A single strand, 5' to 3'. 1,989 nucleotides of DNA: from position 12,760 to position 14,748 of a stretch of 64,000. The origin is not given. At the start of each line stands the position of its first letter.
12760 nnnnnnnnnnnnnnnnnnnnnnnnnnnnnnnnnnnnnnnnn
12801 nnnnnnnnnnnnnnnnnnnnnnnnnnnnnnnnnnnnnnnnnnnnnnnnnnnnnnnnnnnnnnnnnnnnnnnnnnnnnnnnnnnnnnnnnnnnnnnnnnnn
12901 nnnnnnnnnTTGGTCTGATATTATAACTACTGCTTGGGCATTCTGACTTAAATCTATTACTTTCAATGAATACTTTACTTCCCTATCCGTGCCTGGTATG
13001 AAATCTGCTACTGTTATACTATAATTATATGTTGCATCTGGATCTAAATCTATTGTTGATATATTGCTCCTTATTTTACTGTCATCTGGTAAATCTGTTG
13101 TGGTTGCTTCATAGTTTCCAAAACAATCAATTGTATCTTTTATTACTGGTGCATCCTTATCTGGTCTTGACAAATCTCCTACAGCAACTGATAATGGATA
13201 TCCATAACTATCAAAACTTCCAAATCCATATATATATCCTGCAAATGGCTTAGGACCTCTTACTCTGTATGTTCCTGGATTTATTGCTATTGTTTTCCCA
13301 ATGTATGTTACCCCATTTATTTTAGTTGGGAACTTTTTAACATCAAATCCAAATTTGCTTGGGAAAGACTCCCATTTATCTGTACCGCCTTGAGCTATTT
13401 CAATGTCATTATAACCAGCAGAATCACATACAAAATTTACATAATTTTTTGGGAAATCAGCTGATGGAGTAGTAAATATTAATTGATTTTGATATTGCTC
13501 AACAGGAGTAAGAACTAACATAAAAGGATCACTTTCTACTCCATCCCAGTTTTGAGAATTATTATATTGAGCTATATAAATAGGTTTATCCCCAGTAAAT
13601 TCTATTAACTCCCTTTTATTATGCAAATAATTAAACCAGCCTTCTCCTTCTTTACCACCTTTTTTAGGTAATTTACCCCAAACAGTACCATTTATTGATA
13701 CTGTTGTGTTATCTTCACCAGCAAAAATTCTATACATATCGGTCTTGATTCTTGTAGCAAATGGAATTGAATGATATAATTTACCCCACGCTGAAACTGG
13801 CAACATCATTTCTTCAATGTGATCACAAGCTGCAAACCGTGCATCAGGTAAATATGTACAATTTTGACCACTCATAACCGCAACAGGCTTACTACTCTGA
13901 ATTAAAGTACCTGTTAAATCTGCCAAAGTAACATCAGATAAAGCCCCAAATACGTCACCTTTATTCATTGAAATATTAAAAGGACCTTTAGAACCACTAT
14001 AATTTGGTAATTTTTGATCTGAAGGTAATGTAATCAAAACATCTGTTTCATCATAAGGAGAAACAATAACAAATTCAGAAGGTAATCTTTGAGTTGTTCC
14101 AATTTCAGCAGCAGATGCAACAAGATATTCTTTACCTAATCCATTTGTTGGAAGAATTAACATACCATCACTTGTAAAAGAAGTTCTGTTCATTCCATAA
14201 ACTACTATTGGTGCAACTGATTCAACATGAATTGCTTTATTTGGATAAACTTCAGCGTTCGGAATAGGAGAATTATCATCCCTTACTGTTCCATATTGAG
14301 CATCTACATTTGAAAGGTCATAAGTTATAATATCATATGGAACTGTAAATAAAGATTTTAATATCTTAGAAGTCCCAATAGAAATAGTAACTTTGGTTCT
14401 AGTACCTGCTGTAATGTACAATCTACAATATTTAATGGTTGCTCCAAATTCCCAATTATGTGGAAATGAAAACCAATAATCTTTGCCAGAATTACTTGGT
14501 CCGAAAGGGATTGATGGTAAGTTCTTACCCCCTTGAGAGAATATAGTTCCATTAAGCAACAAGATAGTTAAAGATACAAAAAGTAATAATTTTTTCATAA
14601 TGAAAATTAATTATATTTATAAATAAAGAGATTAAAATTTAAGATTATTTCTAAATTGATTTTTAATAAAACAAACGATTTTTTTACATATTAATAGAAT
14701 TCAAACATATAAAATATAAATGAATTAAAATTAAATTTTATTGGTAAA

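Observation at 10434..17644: Tandem giant T9SS-cargo paralogs share a near-identical 2.86-kb 3' module while their 5' 1.3 kb are clearly diverged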

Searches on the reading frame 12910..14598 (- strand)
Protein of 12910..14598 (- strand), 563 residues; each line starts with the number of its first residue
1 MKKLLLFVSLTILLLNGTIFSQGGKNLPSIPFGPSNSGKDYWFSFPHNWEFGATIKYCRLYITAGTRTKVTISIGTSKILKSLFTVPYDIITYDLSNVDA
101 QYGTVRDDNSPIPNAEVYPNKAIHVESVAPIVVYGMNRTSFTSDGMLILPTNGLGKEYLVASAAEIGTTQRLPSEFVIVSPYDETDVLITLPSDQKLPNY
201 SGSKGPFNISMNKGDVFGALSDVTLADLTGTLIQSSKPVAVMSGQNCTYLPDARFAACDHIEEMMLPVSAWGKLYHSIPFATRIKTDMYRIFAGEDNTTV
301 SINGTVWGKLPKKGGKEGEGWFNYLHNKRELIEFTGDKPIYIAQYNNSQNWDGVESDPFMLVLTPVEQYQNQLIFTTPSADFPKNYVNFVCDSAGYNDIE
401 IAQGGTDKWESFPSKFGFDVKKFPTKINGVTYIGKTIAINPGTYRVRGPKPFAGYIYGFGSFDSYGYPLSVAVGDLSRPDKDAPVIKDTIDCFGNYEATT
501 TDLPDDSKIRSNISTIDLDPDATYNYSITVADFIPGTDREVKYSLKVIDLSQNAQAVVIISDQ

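Call 53: predict_structure(alignment_id=A2)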
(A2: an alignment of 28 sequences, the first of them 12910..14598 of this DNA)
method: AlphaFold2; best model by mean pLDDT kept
length: 563 residues; sequences in the alignment: 28
mean_pLDDT: 88.9   pTM: 0.89
mean pLDDT of the five models: 88.9, 88.8, 88.7, 88.7, 88.5
residues with pLDDT >= 90: 364; 70-90: 161; 50-70: 23; < 50: 15
segments of 3 or more residues with pLDDT < 50: 15-29
pLDDT, mean of each block of 10 residues (from residue 1): 70 47 37 76 90 84 91 93 92 91 75 93 94 90 89 95 77 92 98 95 97 97 90 98 90 84 94 96 91 98 96 96 93 97 92 86 92 82 89 95 89 94 91 95 91 90 84 84 93 93 93 89 90 93 96 91 77
secondary structure, 60 per line:
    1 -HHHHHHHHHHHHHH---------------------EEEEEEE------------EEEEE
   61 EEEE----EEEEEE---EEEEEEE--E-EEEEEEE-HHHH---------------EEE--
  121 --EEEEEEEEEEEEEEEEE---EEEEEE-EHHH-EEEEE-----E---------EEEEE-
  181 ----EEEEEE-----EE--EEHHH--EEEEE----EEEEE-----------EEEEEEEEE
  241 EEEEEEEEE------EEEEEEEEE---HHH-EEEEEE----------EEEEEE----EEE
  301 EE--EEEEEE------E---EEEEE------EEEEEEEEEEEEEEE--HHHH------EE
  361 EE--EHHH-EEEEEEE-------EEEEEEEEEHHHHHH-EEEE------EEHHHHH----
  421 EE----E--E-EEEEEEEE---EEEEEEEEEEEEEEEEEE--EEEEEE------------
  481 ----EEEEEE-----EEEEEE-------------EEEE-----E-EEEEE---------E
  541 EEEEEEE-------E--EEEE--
elements in order: H2-15 E37-43 E56-64 E69-74 E78-84 E89-95 H97-100 E116-118 E123-139 E143-148 E155-159 E175-179 E185-190 E207-211 E216-220 E232-249 E256-264 E272-277 E288-293 E298-302 E305-310 E321-325 E332-346 H349-352 E359-362 E370-376 E384-392 H393-398 E400-403 H412-416 E432-439 E443-460 E463-468 E485-490 E496-501 E515-518 E526-530 E540-547 E558-561
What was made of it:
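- On T9SS type A cargo protein: The structure model gives a helix at residues 2-15 followed by a disordered linker (call 53).
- Tried and rejected: The model is confident (pLDDT 88.9, call 53).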

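Call 57: fold_search(model_id=the predicted structure, library=pdb)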
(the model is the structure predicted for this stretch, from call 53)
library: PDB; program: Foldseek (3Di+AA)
matches with E <= 10: 1093; with E <= 0.001: 6
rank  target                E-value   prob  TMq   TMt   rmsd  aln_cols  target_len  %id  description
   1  4a5w_A                1.8e-06  0.47  0.09  0.05  26.8       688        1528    9  Crystal structure of C5b6 (released 2012-03-14)
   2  6h04_A                2.4e-05  0.23  0.09  0.05  25.9       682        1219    9  Closed conformation of the Membrane Attack Complex (released 2018-12-19)
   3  6h03_A                2.5e-05  0.20  0.08  0.05  26.5       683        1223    9  OPEN CONFORMATION OF THE MEMBRANE ATTACK COMPLEX (released 2018-12-19)
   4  1e07                  9.1e-05  0.30  0.09  0.08  51.9       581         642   10  Model of human carcinoembryonic antigen by homology modelling and curve-fitting to experimental solution scattering data (released 2000-07-04)
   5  3kls_B                3.7e-04  0.14  0.09  0.05  28.8       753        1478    7  Structure of complement C5 in complex with SSL7 (released 2009-11-24)
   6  5fet                  5.0e-04  0.20  0.09  0.06  30.0       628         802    8  Crystal Structure of PVX_084705 in presence of Compound 2 (released 2016-01-13)
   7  4rz7                  1.8e-03  0.12  0.08  0.06  29.2       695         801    8  Crystal Structure of PVX_084705 with bound PCI32765 (released 2015-01-14)
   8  5ezr                  2.4e-03  0.11  0.08  0.06  29.1       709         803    8  Crystal Structure of PVX_084705 bound to compound (released 2017-05-10)
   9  5dyk                  5.5e-03  0.08  0.08  0.06  29.0       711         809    8  Crystal structure of the cGMP-dependent protein kinase PKG from Plasmodium falciparum - Apo form (released 2015-11-04)
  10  4gz9_A                5.8e-03  0.25  0.15  0.15  23.9       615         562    9  Mouse Neuropilin-1, extracellular domains 1-4 (a1a2b1b2) (released 2012-10-17)
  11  7r5k_10               7.5e-03  0.12  0.10  0.04  35.0       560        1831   10  Human nuclear pore complex (constricted) (released 2022-06-22)
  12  6d1n_A                1.1e-02  0.28  0.09  0.09  17.6       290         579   11  Apo structure of Bacteroides uniformis Beta-glucuronidase 1 (released 2018-10-17)
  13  6nob                  1.2e-02  0.12  0.13  0.12  22.9       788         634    7  Structure of Glycoside Hydrolase family 32 from Bifidobacterium adolescentis (released 2020-01-22)
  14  1nc7_B                1.3e-02  0.95  0.12  0.44   8.0       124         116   18  Crystal Structure of Thermotoga maritima 1070 (released 2003-07-01)
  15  9u5z_E                1.4e-02  0.06  0.10  0.06  27.1       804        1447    7  C3 convertases zymogen C4b2 in activation state (released 2026-01-14)
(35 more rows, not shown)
